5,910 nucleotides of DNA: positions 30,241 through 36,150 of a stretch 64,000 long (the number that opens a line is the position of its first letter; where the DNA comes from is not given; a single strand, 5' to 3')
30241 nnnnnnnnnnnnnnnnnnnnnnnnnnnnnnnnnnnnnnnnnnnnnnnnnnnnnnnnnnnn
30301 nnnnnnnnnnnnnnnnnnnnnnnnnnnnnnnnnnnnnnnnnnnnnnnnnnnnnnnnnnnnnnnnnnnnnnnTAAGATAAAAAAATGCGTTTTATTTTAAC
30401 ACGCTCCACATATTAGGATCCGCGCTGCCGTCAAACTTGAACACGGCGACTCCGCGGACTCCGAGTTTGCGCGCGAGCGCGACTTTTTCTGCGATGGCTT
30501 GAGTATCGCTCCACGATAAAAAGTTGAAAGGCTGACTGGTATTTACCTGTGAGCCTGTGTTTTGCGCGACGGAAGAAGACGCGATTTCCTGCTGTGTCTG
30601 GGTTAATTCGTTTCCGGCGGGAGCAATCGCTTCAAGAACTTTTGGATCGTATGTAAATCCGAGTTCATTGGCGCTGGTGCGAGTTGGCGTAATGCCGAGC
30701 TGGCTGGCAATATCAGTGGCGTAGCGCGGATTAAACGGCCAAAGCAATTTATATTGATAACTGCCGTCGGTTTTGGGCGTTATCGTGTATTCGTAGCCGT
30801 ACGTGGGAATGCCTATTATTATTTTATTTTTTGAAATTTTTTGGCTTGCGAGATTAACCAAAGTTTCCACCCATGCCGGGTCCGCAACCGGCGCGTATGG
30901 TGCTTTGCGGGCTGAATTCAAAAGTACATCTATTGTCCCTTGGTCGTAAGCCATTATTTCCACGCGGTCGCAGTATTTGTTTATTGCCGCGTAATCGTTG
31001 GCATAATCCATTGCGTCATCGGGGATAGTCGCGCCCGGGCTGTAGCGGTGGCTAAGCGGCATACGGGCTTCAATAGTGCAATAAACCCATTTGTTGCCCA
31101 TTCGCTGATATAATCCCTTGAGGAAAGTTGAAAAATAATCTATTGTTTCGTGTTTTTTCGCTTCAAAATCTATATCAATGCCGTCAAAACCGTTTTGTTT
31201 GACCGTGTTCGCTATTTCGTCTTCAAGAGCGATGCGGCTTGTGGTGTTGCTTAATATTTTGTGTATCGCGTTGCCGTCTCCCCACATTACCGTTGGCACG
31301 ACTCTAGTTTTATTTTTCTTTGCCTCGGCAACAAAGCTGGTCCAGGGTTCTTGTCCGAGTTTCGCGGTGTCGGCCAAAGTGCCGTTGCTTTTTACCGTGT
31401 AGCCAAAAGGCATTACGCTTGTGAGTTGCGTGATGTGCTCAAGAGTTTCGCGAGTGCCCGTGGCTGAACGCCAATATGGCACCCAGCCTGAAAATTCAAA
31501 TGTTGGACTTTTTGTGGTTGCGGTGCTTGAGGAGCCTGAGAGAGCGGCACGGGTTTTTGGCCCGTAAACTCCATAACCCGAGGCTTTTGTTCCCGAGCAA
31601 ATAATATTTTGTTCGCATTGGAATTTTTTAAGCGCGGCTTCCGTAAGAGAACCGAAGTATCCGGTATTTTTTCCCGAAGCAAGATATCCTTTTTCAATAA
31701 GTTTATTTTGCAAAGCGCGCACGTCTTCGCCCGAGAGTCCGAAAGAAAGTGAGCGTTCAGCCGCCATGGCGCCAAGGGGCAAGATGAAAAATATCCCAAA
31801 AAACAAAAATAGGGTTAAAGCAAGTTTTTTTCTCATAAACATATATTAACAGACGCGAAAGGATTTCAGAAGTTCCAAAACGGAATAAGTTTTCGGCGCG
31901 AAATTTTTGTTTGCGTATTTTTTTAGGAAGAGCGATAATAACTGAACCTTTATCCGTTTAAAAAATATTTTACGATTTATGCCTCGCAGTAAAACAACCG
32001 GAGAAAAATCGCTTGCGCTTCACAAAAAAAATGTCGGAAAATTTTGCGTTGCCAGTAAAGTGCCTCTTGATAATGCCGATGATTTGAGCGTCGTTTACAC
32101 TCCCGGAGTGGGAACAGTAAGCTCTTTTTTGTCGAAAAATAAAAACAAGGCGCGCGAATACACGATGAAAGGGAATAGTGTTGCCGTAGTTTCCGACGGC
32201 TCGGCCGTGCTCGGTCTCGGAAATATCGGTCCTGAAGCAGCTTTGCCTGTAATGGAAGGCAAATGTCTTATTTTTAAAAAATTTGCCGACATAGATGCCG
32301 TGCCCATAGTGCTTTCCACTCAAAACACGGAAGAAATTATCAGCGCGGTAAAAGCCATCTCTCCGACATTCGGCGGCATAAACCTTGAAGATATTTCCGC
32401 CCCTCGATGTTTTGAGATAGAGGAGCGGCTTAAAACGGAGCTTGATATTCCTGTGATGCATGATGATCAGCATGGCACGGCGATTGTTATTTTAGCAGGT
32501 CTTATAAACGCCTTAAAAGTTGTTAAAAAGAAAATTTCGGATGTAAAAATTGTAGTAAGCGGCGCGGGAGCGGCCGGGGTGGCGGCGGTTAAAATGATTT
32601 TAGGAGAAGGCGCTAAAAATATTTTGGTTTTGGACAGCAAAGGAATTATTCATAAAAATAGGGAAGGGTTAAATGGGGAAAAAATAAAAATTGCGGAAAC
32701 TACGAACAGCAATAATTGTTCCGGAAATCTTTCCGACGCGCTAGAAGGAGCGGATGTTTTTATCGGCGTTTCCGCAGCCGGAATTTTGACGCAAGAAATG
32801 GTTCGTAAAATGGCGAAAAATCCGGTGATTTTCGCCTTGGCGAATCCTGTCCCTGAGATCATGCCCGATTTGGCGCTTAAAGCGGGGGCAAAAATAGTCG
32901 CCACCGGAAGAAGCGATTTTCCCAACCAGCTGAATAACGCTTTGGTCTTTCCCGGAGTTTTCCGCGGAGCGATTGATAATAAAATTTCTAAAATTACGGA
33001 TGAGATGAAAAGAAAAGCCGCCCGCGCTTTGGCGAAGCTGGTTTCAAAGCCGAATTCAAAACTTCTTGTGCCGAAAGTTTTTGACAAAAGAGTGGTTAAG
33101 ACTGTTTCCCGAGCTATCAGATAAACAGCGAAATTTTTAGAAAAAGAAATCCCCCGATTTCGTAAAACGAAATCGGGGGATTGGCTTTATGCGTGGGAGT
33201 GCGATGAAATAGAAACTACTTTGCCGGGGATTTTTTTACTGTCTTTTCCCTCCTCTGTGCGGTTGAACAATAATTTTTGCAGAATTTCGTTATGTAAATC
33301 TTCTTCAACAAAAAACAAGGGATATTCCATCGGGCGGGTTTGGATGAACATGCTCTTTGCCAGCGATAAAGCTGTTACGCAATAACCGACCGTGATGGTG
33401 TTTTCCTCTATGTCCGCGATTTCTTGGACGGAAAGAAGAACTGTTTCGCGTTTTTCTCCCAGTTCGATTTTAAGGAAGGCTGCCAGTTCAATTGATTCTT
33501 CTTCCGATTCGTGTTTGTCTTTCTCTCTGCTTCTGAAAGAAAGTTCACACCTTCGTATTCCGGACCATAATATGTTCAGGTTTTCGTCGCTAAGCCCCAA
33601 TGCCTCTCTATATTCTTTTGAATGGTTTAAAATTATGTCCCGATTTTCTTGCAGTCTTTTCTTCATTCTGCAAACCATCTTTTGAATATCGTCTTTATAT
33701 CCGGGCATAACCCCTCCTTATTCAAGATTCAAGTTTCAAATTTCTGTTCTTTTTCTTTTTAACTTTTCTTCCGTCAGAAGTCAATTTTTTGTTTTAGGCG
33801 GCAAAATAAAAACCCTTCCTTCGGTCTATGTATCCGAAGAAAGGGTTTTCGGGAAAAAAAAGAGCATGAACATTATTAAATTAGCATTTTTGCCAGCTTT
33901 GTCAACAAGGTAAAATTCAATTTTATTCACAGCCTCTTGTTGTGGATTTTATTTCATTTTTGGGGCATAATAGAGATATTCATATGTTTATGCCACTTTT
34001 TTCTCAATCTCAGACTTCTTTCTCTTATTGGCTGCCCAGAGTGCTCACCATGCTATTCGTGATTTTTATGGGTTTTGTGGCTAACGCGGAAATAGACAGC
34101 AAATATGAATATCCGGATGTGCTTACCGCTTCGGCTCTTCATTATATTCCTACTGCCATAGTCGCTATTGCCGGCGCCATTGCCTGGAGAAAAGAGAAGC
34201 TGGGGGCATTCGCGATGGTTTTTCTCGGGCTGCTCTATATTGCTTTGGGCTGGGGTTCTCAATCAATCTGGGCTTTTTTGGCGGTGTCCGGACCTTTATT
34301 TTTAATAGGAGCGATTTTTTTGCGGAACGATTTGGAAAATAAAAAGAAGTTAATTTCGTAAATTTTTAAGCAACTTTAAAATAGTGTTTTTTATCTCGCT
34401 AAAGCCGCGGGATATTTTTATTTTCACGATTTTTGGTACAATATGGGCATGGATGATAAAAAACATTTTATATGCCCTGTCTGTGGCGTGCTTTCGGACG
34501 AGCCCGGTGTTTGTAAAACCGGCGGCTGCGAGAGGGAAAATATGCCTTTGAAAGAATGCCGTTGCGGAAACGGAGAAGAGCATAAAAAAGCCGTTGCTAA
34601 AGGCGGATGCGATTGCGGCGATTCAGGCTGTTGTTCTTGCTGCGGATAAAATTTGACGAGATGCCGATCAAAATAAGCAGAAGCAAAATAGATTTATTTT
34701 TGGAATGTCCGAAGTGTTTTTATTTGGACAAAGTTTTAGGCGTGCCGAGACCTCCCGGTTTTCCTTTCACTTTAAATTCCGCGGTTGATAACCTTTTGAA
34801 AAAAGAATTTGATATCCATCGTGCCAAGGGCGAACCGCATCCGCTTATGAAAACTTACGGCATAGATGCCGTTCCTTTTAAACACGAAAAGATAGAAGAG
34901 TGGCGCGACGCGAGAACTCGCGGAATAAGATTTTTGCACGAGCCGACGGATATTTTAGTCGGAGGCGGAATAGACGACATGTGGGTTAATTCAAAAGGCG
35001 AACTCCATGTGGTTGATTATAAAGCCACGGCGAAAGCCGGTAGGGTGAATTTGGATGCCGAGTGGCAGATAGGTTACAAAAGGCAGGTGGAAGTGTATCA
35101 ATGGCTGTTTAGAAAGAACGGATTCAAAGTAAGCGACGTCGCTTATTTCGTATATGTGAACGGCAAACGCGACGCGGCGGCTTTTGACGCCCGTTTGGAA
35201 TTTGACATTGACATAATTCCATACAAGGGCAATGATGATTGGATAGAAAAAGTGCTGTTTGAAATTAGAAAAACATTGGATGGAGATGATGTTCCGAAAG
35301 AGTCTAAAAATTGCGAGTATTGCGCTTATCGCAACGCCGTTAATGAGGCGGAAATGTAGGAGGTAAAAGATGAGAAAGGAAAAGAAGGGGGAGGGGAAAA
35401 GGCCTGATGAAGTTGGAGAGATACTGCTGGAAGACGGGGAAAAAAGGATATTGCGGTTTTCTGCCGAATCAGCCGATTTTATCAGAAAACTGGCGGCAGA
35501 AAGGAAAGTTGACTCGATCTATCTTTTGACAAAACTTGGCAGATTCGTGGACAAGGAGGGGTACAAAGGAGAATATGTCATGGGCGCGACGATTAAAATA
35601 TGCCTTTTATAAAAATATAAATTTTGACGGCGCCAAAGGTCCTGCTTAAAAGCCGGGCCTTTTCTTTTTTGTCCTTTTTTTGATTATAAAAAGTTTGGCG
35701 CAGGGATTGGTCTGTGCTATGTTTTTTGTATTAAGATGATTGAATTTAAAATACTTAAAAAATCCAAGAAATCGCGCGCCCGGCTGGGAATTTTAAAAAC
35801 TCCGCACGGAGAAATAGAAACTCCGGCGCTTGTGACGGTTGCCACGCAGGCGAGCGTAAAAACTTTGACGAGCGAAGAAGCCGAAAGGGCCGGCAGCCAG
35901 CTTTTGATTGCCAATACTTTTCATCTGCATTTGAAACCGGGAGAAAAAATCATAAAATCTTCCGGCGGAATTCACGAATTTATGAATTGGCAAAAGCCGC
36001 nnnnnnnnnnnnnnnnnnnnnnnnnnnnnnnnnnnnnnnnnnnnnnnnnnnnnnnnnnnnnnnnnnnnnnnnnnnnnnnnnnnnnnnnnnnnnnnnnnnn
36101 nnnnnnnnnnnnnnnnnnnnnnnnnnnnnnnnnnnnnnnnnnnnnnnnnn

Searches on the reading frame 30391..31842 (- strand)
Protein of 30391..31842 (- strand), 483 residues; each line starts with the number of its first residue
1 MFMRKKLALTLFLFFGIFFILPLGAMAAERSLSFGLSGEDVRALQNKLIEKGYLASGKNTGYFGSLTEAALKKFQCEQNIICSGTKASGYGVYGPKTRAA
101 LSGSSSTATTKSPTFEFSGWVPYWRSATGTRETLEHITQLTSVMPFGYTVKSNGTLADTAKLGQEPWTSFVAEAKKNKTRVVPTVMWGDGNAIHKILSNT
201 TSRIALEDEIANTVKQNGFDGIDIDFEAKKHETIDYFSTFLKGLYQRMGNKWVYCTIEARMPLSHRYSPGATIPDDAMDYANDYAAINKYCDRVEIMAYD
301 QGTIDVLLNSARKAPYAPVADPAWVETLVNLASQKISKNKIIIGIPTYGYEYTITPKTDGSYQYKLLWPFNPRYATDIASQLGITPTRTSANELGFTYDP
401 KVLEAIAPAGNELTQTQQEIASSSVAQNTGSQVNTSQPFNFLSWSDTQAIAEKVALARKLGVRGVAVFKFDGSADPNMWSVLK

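Call 73: search_protein_families(library=pfam, proteins=[window:30391-31842:-], max_evalue=0.001)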
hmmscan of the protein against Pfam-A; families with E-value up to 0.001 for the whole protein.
window:30391-31842:- (483 aa): 3 families
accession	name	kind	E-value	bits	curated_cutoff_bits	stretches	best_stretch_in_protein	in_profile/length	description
PF00704.34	Glyco_hydro_18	-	5.1e-27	95.8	29.6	1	120-471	2-315/317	Glycosyl hydrolases family 18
PF01471.23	PG_binding_1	-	3.1e-12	46.9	23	1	37-81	1-44/57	Putative peptidoglycan binding domain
PF23916.1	TIM-barrel_EndoS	-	0.00077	19.7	27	0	168-251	49-135/238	Endo-beta-N-acetylglucosaminidase EndoS TIM-barrel domain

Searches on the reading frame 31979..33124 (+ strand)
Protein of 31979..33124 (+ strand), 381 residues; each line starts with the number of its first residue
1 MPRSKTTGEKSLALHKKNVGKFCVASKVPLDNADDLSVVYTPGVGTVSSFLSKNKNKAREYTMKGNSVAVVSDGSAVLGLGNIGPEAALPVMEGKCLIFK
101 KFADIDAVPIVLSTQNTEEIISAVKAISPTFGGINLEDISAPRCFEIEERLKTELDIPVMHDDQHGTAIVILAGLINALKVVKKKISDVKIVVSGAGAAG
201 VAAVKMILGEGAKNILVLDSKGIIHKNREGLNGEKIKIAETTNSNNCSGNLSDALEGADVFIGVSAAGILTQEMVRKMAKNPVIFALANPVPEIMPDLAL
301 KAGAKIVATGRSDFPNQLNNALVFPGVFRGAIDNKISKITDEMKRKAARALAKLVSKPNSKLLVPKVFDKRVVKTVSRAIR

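Call 3: search_protein_families(library=pfam, proteins=[window:31979-33124:+], max_evalue=1)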
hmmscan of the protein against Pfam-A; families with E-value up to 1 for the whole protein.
window:31979-33124:+ (381 aa): 7 families
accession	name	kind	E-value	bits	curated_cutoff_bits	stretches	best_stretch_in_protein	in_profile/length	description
PF03949.21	Malic_M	-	1.2e-29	103.9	23.5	1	166-369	3-241/258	Malic enzyme, NAD binding domain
PF00390.24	malic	-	1.8e-29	103.3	23.1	1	28-152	10-182/182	Malic enzyme, N-terminal domain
PF01262.27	AlaDh_PNT_C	-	6.2e-06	26.2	23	1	186-288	26-129/214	Alanine dehydrogenase/PNT, C-terminal domain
PF00208.27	ELFV_dehydrog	-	7.1e-06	26.3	23.4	1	176-239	19-82/241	Glutamate/Leucine/Phenylalanine/Valine dehydrogenase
PF01488.26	Shikimate_DH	-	0.0028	18.2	24.3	1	184-290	8-114/138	Shikimate / quinate 5-dehydrogenase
PF00899.27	ThiF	-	0.0028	17.3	28.1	1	183-220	15-52/238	ThiF family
PF03130.22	HEAT_PBS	-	0.16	13.1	20.9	0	75-91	4-20/27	PBS lyase HEAT-like repeat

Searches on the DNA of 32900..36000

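Call 9: search_rna_families(source=window, start=32900, end=36000, threshold=evalue, max_evalue=1)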
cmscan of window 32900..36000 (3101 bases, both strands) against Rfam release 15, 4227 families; matches with E-value up to 1: 0.
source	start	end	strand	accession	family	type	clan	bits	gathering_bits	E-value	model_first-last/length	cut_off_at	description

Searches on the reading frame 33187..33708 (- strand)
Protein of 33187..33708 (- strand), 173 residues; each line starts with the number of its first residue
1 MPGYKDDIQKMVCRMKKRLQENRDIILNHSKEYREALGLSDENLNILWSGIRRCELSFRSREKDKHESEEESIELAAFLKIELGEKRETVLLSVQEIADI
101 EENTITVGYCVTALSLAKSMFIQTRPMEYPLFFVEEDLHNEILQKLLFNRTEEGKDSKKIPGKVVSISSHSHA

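Call 3: search_protein_families(library=pfam, proteins=[window:33187-33708:-], max_evalue=1)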
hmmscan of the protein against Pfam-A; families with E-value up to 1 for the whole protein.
window:33187-33708:- (173 aa): 0 families

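Call 6: search_protein_families(library=ncbifam, proteins=[window:33187-33708:-], max_evalue=1)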
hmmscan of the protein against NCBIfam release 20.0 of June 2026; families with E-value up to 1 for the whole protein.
window:33187-33708:- (173 aa): 0 families

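Call 7: search_protein_families(library=padloc, proteins=[window:33187-33708:-], max_evalue=1)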
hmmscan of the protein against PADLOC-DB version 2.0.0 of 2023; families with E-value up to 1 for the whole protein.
window:33187-33708:- (173 aa): 0 families

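Call 8: search_protein_families(library=phrogs, proteins=[window:33187-33708:-], max_evalue=1)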
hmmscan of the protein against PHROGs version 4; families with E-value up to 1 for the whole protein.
window:33187-33708:- (173 aa): 1 family
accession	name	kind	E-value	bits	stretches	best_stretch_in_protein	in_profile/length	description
phrog_5993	-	unknown function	0.26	12.5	1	91-114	22-45/84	-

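Call 57: list_cluster_members(proteins=[window:33187-33708:-, window:33984-34361:+, window:33942-34361:+, window:35370-35612:+, window:34449-34649:+, window:34661-35359:+])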
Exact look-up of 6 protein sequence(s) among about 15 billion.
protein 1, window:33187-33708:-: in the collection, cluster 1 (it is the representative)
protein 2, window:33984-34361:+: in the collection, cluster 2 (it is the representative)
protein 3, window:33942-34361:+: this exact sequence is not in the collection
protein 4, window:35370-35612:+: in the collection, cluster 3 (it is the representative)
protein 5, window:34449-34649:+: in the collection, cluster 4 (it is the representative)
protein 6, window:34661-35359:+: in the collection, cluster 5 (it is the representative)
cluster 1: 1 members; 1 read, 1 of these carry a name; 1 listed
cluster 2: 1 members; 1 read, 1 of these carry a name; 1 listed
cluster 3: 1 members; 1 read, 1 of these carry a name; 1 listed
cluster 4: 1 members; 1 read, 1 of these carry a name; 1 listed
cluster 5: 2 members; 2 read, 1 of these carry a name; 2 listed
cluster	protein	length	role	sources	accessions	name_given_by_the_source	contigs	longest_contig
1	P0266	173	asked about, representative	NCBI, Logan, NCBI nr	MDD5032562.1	MAG: hypothetical protein PHC85_00370 [Candidatus Pacebacteria bacterium] | hypothetical protein [Candidatus Paceibacterota bacterium]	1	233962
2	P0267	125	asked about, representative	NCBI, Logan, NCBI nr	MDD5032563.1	MAG: hypothetical protein PHC85_00375 [Candidatus Pacebacteria bacterium] | hypothetical protein [Candidatus Paceibacterota bacterium]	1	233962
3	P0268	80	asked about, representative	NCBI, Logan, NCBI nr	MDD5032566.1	MAG: hypothetical protein PHC85_00390 [Candidatus Pacebacteria bacterium] | hypothetical protein [Candidatus Paceibacterota bacterium]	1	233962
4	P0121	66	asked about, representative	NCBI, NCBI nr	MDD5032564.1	MAG: hypothetical protein PHC85_00380 [Candidatus Pacebacteria bacterium] | hypothetical protein [Candidatus Paceibacterota bacterium]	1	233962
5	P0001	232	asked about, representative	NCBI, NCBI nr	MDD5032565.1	MAG: PD-(D/E)XK nuclease family protein [Candidatus Pacebacteria bacterium] | PD-(D/E)XK nuclease family protein [Candidatus Paceibacterota bacterium]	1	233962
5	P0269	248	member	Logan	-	-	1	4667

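Call 58: find_related_loci(query=window:33187-33708:-, collection=metagenome_contigs, flank=6000)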
Query window:33187-33708:- (173 aa) in metagenome_contigs; peptide patterns used: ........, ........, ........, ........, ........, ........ (x = any residue, [..] = any of these).
226 stretches matched a pattern, but none encodes a relative of the query by tblastn (E <= 1e-3).

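Call 60: find_encoding_contigs(protein=P0269, flank=5000, max_places=3)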
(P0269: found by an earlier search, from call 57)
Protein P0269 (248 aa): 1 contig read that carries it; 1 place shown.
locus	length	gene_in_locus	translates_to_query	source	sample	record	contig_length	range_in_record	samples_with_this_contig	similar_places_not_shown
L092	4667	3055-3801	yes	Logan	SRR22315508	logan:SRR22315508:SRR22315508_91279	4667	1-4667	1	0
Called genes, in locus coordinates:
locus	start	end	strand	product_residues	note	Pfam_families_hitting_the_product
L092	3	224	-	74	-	?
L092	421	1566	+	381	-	PF00390:malic, PF00208:ELFV_dehydrog (weak), PF01262:AlaDh_PNT_C (weak), PF03949:Malic_M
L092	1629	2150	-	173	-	-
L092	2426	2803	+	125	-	PF24709:DUF7670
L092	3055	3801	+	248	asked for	PF12705:PDDEXK_1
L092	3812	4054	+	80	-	-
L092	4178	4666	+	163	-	?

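Call 69: search_dna_similar(query=window:33187-33708:-, collection=phages, mode=protein, max_evalue=0.01, max_rows=8)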
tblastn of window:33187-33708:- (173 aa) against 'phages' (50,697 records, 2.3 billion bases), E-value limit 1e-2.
No match.

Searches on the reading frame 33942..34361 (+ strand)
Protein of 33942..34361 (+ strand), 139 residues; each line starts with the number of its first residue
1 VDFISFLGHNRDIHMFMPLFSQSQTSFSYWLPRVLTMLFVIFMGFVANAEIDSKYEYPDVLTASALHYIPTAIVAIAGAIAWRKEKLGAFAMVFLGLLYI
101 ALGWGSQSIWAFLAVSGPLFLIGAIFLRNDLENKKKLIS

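Call 3: search_protein_families(library=pfam, proteins=[window:33942-34361:+], max_evalue=1)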
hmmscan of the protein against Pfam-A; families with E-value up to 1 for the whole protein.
window:33942-34361:+ (139 aa): 2 families
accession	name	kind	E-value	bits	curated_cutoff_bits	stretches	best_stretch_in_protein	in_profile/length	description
PF24709.1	DUF7670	-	5.5e-20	72.3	29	1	25-136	5-116/118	Domain of unknown function (DUF7670)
PF00487.30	FA_desaturase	-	0.5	10.5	29.7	1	8-121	74-170/253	Fatty acid desaturase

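Call 6: search_protein_families(library=ncbifam, proteins=[window:33942-34361:+], max_evalue=1)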
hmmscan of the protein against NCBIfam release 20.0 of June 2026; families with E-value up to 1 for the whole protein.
window:33942-34361:+ (139 aa): 2 families
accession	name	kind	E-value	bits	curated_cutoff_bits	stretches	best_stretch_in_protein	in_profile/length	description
NF045951.1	MAG0110_fam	subfamily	0.0039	16.5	98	1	16-84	69-137/237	MAG0110 family membrane protein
TIGR04104.1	cxxc_20_cxxc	subfamily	0.14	12.5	45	0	13-47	47-80/93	TIGR04104 family putative zinc finger protein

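Call 7: search_protein_families(library=padloc, proteins=[window:33942-34361:+], max_evalue=1)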
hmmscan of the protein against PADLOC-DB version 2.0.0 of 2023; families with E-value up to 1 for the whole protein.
window:33942-34361:+ (139 aa): 0 families

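Call 8: search_protein_families(library=phrogs, proteins=[window:33942-34361:+], max_evalue=1)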
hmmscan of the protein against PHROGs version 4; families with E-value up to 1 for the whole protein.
window:33942-34361:+ (139 aa): 2 families
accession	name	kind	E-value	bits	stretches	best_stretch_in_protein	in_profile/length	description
phrog_15180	-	unknown function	0.033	15.5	1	71-112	11-52/82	-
phrog_36095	-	unknown function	0.51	11.7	0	34-56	6-26/50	-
